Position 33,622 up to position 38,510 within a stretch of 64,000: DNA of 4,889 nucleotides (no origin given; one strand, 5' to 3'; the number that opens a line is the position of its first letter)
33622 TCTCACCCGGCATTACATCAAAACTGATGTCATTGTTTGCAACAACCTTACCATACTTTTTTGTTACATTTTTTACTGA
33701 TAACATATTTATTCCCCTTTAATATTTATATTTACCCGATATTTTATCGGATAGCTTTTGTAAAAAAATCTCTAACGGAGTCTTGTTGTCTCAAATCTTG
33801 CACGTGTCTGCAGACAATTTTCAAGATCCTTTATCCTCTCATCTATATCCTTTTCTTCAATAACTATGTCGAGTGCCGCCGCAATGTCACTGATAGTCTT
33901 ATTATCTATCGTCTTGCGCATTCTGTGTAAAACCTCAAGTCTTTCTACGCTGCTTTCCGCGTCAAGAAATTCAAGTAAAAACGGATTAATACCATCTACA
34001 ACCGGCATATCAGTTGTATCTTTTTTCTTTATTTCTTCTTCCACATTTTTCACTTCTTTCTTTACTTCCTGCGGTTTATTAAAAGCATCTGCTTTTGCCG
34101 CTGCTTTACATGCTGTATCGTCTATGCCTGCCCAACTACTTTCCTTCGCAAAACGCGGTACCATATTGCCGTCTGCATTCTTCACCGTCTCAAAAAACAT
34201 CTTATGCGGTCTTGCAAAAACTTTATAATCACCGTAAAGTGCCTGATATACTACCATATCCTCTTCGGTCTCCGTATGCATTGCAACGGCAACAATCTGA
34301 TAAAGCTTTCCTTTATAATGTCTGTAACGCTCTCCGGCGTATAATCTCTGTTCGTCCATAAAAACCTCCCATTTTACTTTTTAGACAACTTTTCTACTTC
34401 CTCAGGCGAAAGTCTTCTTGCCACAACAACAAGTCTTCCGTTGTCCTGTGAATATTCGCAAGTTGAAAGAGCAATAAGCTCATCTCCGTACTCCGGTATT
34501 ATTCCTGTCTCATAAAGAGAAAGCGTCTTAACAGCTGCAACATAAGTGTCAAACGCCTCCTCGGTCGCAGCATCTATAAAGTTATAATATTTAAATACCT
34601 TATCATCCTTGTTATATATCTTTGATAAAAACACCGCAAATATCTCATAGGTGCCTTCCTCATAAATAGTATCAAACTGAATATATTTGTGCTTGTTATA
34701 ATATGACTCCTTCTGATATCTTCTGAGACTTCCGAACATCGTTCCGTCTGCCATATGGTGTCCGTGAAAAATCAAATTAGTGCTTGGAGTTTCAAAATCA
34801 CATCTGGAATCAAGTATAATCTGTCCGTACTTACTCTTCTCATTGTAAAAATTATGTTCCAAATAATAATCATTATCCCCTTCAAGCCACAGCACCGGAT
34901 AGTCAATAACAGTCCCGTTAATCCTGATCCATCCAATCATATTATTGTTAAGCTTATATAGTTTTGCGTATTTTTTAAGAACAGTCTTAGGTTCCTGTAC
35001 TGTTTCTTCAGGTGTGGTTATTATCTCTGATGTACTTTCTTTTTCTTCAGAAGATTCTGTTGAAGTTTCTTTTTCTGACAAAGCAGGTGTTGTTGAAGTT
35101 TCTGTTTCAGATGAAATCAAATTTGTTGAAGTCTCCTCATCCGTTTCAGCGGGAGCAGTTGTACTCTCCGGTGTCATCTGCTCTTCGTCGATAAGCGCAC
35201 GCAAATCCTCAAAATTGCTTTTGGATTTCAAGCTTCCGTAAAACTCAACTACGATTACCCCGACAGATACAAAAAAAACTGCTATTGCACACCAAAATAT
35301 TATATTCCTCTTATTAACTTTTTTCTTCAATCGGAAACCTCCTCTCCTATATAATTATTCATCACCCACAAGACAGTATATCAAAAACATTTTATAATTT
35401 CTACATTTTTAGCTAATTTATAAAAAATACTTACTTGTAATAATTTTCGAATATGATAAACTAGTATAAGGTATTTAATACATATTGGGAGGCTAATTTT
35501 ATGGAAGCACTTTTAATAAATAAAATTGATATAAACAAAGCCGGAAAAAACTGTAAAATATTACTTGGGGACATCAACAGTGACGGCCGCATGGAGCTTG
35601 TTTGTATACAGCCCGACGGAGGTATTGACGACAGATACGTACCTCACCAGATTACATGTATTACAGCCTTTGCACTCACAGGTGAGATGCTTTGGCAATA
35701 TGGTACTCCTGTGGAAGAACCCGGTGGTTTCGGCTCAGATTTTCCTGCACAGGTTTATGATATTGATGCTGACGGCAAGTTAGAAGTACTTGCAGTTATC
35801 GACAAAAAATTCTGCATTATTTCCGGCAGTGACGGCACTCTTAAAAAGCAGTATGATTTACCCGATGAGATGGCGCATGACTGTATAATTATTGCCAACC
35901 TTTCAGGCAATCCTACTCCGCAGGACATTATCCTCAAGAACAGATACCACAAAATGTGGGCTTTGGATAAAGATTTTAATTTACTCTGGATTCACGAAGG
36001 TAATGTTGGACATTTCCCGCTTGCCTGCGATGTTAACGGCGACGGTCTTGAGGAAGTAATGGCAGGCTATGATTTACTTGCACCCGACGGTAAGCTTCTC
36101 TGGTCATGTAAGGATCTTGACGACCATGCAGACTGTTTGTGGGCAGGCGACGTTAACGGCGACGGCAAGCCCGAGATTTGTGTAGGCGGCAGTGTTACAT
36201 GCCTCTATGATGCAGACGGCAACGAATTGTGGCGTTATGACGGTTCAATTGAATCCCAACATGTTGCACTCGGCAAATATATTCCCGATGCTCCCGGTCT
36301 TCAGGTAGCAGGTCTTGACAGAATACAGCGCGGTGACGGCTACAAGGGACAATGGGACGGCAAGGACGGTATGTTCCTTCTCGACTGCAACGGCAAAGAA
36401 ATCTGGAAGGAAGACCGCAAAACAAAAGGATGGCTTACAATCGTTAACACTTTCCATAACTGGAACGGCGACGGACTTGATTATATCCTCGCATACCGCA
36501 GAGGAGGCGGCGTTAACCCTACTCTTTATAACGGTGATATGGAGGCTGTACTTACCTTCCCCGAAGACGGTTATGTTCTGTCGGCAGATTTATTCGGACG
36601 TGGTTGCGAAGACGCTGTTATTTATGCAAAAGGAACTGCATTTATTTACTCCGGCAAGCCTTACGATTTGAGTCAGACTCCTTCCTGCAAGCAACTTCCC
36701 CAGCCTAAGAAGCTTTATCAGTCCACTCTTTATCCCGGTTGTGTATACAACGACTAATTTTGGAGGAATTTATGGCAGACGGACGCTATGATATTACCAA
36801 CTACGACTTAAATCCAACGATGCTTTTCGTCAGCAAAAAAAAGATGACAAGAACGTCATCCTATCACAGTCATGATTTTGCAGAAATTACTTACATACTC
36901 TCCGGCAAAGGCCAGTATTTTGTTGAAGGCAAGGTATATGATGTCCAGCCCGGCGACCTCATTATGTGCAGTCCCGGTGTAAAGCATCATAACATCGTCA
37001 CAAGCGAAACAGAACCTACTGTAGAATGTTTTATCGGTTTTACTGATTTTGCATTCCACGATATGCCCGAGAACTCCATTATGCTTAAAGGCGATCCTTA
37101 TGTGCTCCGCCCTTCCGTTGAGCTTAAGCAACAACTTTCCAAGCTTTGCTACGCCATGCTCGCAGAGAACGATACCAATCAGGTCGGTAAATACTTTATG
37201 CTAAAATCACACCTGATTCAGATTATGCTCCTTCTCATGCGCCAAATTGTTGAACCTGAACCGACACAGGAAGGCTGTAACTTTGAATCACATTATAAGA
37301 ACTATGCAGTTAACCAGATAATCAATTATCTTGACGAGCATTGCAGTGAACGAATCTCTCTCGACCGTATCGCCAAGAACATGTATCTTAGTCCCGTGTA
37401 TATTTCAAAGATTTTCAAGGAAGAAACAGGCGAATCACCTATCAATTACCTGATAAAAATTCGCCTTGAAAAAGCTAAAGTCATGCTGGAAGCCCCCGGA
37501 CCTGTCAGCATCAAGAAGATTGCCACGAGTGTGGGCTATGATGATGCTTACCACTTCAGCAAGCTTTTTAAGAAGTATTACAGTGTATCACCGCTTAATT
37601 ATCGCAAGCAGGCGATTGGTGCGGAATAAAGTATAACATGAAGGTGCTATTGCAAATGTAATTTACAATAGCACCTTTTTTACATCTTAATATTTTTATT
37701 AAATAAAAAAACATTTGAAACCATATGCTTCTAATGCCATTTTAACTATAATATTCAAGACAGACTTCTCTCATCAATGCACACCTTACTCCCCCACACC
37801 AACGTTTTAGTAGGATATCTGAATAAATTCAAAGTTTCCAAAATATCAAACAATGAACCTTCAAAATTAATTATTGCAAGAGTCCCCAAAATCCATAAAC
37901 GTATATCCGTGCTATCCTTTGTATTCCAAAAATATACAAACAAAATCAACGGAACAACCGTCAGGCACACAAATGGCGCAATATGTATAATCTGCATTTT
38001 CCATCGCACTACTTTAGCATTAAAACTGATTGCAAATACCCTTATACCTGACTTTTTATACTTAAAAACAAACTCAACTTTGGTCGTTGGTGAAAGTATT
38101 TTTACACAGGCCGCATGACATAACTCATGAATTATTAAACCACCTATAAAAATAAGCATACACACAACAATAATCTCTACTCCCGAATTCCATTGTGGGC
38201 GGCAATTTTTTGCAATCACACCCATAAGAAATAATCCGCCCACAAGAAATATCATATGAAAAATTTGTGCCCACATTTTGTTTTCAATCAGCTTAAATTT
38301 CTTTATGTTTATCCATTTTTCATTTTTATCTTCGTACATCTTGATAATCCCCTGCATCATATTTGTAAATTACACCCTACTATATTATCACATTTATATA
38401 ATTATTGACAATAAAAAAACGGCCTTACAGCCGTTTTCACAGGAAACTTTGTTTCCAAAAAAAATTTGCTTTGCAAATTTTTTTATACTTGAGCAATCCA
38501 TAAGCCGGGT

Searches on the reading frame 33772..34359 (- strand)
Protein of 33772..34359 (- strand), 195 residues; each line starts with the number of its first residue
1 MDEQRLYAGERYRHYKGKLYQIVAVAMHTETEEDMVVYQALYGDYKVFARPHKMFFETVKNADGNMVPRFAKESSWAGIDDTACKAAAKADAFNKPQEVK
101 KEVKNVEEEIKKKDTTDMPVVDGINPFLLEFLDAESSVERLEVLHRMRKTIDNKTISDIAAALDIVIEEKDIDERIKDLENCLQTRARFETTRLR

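Call 67: search_protein_families(library=pfam, proteins=[window:33772-34359:-], max_evalue=0.001)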
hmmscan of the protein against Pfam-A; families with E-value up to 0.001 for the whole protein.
window:33772-34359:- (195 aa): 1 family
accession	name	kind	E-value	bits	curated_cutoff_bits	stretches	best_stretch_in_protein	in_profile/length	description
PF07866.17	DUF1653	-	1.7e-26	92.8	23.5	1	11-72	2-62/62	Protein of unknown function (DUF1653)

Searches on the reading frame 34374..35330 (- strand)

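Call 67: search_protein_families(library=pfam, proteins=[window:34374-35330:-], max_evalue=0.001)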
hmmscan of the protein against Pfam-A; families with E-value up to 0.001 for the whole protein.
window:34374-35330:- (318 aa): 1 family
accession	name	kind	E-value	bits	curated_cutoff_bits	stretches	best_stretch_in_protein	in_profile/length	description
PF04203.18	Sortase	-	9.4e-11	42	26.6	1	135-306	1-124/125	Sortase domain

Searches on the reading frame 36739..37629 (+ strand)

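Call 67: search_protein_families(library=pfam, proteins=[window:36739-37629:+], max_evalue=0.001)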
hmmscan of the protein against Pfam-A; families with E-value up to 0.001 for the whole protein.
window:36739-37629:+ (296 aa): 5 families
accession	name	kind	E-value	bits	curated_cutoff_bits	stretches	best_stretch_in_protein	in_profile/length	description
PF12833.13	HTH_18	-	8.5e-20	71.3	33.6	1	211-291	1-80/80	Helix-turn-helix domain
PF00165.29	HTH_AraC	-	3.6e-17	62.5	26.6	2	255-290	8-42/42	Bacterial regulatory helix-turn-helix proteins, AraC family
PF02311.25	AraC_binding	-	3.1e-14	53.3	21.1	1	33-147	9-119/135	AraC-like ligand binding domain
PF07883.17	Cupin_2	-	4.5e-11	42.7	27.2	1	39-93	10-63/70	Cupin domain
PF03079.20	ARD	-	5.3e-05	23.9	27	1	36-86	81-136/157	ARD/ARD' family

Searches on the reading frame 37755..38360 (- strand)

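Call 67: search_protein_families(library=pfam, proteins=[window:37755-38360:-], max_evalue=0.001)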
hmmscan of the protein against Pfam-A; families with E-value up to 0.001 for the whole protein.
window:37755-38360:- (201 aa): 1 family
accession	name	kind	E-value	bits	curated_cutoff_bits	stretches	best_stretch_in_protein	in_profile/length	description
PF11667.14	DUF3267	-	1.5e-15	57.9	27.1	1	72-185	2-106/108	Putative zincin peptidase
